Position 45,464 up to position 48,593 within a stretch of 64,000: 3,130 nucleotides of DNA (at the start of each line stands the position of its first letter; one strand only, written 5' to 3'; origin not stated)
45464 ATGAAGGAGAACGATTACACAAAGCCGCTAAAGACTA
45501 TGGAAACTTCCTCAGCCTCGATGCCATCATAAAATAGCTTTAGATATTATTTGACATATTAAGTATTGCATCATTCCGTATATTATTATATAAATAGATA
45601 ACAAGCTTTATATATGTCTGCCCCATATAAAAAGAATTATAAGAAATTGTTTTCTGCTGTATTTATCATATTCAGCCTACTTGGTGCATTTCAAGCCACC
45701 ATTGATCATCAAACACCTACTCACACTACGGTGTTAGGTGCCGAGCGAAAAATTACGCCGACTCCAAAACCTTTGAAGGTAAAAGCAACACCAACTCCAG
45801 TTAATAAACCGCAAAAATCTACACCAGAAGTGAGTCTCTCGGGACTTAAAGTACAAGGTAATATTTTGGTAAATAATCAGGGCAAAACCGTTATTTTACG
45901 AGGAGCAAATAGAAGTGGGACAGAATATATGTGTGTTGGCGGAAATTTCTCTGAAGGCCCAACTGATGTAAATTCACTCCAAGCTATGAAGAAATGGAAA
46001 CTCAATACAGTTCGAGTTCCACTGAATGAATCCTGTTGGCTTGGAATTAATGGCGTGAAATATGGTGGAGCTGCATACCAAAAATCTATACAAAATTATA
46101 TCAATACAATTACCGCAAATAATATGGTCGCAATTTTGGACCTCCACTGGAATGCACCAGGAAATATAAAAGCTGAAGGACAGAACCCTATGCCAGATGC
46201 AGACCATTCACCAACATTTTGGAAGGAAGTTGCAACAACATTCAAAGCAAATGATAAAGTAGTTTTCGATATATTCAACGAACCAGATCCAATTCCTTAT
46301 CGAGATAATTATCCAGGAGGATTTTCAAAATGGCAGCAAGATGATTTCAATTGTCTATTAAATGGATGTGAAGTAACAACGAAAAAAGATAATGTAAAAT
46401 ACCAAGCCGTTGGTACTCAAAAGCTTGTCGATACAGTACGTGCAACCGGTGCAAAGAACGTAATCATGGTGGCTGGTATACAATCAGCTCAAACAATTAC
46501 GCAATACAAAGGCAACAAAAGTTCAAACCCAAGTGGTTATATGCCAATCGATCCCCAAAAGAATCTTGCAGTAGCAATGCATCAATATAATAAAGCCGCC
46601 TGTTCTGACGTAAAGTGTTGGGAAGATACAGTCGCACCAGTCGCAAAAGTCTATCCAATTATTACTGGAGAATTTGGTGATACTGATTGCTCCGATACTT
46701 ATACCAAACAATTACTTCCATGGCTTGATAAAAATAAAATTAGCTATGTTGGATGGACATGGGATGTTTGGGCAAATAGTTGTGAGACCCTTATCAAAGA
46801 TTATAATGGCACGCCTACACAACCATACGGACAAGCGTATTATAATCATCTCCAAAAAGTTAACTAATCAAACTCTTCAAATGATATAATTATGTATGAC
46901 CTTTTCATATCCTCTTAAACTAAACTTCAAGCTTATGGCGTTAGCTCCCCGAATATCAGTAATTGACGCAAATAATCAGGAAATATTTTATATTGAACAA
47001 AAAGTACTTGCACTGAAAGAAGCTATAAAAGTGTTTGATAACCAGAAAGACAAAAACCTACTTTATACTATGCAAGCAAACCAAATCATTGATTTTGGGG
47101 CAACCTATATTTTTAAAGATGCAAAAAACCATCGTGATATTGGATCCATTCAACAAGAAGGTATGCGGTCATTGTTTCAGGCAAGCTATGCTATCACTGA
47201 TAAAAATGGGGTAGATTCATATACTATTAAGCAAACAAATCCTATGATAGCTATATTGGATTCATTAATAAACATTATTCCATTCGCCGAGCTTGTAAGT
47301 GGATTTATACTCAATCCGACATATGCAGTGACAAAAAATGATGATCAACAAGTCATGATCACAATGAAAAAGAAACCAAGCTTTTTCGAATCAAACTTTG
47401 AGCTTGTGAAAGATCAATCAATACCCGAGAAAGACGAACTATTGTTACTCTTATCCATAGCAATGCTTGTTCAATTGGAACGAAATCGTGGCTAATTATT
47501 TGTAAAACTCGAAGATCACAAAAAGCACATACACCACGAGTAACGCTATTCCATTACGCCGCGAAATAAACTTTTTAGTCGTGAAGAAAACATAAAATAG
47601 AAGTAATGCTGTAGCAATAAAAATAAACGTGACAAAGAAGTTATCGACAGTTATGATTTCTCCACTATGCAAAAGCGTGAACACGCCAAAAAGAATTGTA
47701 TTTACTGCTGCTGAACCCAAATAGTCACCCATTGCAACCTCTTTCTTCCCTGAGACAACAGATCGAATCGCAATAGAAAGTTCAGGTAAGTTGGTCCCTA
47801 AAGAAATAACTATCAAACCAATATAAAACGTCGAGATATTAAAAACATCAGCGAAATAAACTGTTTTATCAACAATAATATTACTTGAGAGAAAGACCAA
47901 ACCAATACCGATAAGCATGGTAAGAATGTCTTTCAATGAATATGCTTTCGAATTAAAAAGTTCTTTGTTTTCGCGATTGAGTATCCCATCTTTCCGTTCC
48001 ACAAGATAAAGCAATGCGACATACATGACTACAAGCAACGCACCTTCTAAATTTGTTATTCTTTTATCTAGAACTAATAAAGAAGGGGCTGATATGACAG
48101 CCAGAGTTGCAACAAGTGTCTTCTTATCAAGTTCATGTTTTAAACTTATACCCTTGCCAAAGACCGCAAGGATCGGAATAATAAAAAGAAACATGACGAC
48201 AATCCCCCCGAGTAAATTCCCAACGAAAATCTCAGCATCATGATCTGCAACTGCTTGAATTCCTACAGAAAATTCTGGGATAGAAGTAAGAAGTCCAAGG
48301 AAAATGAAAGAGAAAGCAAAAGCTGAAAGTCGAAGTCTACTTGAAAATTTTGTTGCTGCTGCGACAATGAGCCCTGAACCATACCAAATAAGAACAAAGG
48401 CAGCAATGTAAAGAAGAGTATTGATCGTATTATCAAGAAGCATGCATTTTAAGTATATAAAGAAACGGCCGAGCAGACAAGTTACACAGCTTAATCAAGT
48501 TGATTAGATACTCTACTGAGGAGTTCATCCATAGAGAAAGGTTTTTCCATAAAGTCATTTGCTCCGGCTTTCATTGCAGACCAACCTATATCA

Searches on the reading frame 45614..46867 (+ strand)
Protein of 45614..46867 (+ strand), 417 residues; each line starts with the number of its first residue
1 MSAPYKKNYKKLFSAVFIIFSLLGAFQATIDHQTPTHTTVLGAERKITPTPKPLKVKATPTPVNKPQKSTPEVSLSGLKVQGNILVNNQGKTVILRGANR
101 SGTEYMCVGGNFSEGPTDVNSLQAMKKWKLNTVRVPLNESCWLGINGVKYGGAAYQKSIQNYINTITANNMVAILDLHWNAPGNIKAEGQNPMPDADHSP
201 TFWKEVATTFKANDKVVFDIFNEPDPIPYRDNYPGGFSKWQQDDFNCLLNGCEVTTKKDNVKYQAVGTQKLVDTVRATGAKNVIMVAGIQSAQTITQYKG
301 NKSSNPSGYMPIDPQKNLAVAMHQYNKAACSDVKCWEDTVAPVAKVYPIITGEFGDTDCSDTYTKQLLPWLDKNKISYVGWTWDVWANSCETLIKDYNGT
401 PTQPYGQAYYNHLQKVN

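Call 59: search_protein_families(library=pfam, max_evalue=0.0001, proteins=[window:45614-46867:+])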
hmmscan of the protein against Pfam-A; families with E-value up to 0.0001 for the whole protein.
window:45614-46867:+ (417 aa): 1 family
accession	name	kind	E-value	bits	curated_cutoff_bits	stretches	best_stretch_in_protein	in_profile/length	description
PF00150.24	Cellulase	-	9.4e-32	111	23.5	1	88-384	3-269/272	Cellulase (glycosyl hydrolase family 5)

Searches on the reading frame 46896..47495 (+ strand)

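Call 60: search_protein_families(library=pfam, max_evalue=0.0001, proteins=[window:46896-47495:+])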
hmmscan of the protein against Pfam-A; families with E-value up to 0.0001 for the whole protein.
window:46896-47495:+ (199 aa): 1 family
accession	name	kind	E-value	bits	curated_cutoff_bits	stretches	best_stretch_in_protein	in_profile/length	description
PF04525.18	LOR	-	4.4e-05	23.6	24.5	0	15-105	50-146/187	LURP-one-related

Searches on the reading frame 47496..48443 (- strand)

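Call 60: search_protein_families(library=pfam, max_evalue=0.0001, proteins=[window:47496-48443:-])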
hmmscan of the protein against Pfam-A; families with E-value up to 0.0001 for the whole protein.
window:47496-48443:- (315 aa): 1 family
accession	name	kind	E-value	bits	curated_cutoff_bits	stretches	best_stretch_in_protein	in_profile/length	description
PF01699.29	Na_Ca_ex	-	6.5e-37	127.2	24.9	2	173-312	3-149/151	Sodium/calcium exchanger protein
